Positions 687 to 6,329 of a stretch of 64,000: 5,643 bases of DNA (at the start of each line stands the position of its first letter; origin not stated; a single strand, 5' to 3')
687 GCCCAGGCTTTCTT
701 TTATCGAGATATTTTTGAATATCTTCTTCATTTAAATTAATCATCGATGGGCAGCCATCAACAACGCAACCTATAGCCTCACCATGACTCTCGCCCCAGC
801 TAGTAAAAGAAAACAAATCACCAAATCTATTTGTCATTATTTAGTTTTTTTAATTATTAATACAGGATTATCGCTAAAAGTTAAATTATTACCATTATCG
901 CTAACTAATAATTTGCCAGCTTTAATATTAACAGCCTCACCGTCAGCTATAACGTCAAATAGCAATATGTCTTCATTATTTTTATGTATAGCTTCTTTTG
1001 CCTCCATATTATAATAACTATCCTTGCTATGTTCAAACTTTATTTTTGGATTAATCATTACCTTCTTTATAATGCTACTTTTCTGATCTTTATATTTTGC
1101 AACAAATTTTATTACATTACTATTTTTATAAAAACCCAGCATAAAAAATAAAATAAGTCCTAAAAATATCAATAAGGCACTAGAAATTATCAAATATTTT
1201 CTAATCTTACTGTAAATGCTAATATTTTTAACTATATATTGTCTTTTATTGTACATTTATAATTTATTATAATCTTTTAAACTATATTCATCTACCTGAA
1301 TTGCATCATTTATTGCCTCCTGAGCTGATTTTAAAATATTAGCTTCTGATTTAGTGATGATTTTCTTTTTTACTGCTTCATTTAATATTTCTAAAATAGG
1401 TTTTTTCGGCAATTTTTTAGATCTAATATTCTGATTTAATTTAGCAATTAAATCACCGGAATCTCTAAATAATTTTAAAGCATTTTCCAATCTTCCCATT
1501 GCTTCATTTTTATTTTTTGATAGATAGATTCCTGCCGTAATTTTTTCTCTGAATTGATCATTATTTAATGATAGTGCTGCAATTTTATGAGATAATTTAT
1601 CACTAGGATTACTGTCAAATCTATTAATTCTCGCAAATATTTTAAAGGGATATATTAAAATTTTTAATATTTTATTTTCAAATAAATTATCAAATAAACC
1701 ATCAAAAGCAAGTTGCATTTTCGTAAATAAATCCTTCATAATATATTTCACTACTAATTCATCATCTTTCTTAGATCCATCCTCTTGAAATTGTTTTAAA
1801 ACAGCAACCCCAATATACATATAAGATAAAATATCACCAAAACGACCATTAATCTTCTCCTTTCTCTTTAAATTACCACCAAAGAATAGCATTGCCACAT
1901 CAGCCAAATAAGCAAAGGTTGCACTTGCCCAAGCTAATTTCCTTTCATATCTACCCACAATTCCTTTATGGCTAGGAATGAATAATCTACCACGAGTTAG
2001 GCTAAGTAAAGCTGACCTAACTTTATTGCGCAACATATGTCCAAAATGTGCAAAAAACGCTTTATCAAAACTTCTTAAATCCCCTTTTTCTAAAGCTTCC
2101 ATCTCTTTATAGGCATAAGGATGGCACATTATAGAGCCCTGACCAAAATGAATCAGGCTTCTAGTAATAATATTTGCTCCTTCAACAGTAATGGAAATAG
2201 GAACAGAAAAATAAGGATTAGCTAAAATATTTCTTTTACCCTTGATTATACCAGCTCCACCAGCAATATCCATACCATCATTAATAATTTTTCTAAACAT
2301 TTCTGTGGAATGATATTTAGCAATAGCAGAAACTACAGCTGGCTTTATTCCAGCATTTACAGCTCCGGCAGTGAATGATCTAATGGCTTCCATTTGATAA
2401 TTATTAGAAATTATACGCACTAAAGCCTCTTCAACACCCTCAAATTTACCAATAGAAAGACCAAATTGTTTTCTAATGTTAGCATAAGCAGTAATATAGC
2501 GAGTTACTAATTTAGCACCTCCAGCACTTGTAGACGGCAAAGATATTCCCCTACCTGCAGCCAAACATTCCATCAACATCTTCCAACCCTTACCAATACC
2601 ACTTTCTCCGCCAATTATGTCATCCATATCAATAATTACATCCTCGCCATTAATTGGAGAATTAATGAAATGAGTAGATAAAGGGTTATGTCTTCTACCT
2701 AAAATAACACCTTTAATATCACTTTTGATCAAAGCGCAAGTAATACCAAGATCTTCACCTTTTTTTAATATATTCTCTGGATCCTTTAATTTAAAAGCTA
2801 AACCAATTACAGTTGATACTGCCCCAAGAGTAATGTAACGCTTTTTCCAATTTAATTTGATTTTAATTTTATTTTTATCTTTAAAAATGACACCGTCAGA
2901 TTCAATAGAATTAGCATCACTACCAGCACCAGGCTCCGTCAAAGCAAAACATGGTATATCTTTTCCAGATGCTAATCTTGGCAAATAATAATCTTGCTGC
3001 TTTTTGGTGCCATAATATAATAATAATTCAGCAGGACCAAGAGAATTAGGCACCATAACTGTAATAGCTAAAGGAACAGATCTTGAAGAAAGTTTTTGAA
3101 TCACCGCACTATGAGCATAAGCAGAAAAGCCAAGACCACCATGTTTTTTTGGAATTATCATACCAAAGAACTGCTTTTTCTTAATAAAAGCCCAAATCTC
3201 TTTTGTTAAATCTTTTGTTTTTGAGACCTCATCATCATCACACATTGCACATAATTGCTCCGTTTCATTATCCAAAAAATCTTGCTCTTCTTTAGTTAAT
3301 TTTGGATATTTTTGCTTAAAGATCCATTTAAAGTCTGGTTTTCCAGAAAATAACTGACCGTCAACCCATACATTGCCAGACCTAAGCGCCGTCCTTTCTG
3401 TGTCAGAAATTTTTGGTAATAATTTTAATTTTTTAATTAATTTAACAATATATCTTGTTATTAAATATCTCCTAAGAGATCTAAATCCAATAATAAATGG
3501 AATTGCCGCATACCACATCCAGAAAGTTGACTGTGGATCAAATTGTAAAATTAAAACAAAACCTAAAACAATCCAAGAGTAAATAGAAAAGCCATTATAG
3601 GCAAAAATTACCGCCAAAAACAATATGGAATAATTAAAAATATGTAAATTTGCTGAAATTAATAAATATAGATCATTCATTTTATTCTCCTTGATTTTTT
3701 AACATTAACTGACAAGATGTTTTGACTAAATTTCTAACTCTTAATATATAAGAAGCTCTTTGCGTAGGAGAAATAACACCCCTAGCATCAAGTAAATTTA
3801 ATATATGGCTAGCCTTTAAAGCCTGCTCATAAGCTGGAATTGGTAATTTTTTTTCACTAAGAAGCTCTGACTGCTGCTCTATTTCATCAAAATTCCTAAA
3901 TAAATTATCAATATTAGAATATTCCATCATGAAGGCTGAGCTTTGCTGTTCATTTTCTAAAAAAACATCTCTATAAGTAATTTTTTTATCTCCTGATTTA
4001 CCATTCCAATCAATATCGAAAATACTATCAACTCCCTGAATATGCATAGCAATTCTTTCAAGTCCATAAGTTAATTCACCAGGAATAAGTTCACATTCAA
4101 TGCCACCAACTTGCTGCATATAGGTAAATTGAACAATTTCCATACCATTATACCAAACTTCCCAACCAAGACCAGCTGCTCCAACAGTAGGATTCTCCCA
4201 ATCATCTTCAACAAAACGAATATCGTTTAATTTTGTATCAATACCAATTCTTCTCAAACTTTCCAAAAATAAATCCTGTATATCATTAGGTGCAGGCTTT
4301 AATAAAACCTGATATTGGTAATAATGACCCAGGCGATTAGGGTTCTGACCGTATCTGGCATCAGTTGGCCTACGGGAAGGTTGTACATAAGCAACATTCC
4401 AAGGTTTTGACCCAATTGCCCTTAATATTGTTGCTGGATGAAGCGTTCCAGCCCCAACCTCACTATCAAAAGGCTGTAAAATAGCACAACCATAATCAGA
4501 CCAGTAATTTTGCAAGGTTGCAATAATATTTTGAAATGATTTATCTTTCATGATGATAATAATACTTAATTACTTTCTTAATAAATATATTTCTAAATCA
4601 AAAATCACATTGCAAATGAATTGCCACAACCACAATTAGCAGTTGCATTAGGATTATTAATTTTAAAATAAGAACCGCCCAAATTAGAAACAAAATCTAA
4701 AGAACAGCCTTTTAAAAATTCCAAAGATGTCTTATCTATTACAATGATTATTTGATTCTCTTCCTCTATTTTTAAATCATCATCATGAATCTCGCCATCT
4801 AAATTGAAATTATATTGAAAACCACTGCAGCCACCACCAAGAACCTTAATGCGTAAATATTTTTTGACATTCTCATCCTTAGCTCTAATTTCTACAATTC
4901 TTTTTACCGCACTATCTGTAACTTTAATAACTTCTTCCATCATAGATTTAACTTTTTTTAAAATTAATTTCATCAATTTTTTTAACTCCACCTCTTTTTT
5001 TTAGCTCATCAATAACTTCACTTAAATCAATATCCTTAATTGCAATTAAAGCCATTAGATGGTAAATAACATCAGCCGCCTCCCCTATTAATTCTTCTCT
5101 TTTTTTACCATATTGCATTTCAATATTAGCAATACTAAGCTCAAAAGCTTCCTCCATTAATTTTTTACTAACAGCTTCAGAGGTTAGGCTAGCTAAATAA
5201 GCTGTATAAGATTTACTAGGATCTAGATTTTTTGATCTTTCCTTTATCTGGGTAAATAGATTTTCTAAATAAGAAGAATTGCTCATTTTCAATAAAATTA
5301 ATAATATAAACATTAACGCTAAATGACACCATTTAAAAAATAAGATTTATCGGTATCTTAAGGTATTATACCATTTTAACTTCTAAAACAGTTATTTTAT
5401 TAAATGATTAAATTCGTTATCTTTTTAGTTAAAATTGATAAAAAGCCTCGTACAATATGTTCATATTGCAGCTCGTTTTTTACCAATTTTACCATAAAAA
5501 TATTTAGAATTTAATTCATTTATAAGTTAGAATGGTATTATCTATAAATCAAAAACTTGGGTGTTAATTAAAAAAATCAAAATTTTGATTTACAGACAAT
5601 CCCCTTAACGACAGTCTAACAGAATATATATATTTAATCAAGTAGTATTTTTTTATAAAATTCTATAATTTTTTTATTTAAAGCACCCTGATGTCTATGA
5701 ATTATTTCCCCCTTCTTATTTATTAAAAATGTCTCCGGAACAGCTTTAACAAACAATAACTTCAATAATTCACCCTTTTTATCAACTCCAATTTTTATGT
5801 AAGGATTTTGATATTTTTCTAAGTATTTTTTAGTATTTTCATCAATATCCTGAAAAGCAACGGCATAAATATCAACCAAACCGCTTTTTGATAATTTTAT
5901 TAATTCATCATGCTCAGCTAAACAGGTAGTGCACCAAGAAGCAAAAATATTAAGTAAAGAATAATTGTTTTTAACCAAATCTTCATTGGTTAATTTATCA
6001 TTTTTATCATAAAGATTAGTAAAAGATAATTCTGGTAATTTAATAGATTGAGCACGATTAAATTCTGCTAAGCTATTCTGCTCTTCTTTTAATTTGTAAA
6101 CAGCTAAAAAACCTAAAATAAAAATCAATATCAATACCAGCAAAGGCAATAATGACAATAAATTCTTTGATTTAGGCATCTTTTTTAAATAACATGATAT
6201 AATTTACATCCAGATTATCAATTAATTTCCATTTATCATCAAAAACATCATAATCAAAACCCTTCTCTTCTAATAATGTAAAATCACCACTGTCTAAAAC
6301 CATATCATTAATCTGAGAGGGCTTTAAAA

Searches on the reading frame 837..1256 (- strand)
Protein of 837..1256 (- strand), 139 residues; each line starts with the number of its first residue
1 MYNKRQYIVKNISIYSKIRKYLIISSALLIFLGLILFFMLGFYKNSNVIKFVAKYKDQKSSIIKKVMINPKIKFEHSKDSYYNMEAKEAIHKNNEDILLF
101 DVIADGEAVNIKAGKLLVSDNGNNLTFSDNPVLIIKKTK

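Call 54: find_encoding_contigs(protein=window:837-1256:-, flank=10000, max_places=2)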
Protein window:837-1256:- (139 aa): 20 contigs read that carry it; 2 places shown.
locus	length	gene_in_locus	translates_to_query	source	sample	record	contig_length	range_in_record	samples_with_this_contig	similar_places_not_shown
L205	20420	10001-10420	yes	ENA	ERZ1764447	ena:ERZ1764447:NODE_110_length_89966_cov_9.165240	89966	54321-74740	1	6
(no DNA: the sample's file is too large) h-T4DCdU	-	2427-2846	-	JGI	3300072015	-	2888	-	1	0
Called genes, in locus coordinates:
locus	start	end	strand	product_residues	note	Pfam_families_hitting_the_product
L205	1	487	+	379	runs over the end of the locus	-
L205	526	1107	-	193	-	PF03602:Cons_hypoth95, PF02086:MethyltransfD12 (faint), PF13847:Methyltransf_31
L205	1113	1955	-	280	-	PF00800:PDT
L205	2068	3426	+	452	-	PF01474:DAHP_synth_2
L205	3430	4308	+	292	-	PF00009:GTP_EFTU, PF00350:Dynamin_N (faint), PF01926:MMR_HSR1, PF02421:FeoB_N, PF10662:PduV-EutP (weak), PF20720:nSTAND3 (faint), PF03193:RsgA_GTPase (weak), PF07650:KH_2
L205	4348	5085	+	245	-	PF13489:Methyltransf_23, PF05175:MTS (weak), PF05401:NodS, PF02353:CMAS, PF13847:Methyltransf_31, PF08241:Methyltransf_11, PF08242:Methyltransf_12, PF13649:Methyltransf_25, +1 more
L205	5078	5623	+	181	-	PF00578:AhpC-TSA, PF08534:Redoxin, PF13098:Thioredoxin_2 (weak), PF13905:Thioredoxin_8 (weak)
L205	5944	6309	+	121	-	PF01503:PRA-PH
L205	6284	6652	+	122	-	PF01521:Fe-S_biosyn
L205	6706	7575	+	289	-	PF02091:tRNA-synt_2e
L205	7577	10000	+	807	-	PF02771:Acyl-CoA_dh_N, PF02770:Acyl-CoA_dh_M, PF00441:Acyl-CoA_dh_1, PF09317:ACDH_C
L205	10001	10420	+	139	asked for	-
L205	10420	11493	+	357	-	PF01264:Chorismate_synt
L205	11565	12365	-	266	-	PF00459:Inositol_P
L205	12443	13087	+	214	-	PF06271:RDD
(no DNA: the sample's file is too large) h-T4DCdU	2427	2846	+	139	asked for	-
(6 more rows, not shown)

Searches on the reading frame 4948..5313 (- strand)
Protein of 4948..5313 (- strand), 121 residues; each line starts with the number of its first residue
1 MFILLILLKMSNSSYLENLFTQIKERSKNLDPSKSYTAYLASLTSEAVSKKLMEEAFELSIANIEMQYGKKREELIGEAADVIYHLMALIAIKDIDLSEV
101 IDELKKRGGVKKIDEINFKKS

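Call 26: search_protein_families(library=pfam, proteins=[window:4948-5313:-], max_evalue=0.001)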
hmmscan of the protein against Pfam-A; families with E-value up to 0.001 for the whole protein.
window:4948-5313:- (121 aa): 2 families
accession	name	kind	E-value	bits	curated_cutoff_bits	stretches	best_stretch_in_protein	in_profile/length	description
PF01503.22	PRA-PH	-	1e-16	61.5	21.3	1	20-107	5-85/86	Phosphoribosyl-ATP pyrophosphohydrolase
PF03819.22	MazG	-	8.3e-05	23.2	22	1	44-105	2-63/74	MazG nucleotide pyrophosphohydrolase domain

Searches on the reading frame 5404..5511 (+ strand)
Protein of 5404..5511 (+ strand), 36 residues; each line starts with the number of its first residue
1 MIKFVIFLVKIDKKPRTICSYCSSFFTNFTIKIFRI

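Call 41: search_protein_families(library=ncbifam, proteins=[window:5404-5511:+], max_evalue=10)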
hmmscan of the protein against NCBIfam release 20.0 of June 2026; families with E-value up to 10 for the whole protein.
seq(36 aa): 1 family
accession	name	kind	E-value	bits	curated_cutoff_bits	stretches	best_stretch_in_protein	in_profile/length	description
NF011522.0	PRK14961.1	equivalog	0.15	10.9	562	1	2-26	150-174/363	DNA polymerase III subunits gamma and tau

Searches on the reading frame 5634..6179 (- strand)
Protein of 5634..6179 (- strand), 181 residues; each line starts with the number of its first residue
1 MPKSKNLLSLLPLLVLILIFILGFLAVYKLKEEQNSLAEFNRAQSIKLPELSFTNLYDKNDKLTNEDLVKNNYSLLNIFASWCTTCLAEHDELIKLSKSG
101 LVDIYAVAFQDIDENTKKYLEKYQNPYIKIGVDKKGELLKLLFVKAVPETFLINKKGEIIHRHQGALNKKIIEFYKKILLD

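Call 26: search_protein_families(library=pfam, proteins=[window:5634-6179:-], max_evalue=0.001)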
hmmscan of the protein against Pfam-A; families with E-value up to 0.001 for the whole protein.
window:5634-6179:- (181 aa): 5 families
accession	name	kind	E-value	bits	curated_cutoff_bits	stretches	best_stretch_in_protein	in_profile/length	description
PF08534.16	Redoxin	-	5.9e-14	52.5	26.6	1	47-169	5-138/148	Redoxin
PF00578.27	AhpC-TSA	-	1e-08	35.6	26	1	52-161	9-123/124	AhpC/TSA family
PF13905.12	Thioredoxin_8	-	6.2e-07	30.1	27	1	72-159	2-94/94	Thioredoxin-like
PF00085.26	Thioredoxin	-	3.4e-05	24.2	23.5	0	65-113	11-59/103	Thioredoxin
PF13098.12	Thioredoxin_2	-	4e-05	24.3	27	1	72-172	6-100/104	Thioredoxin-like domain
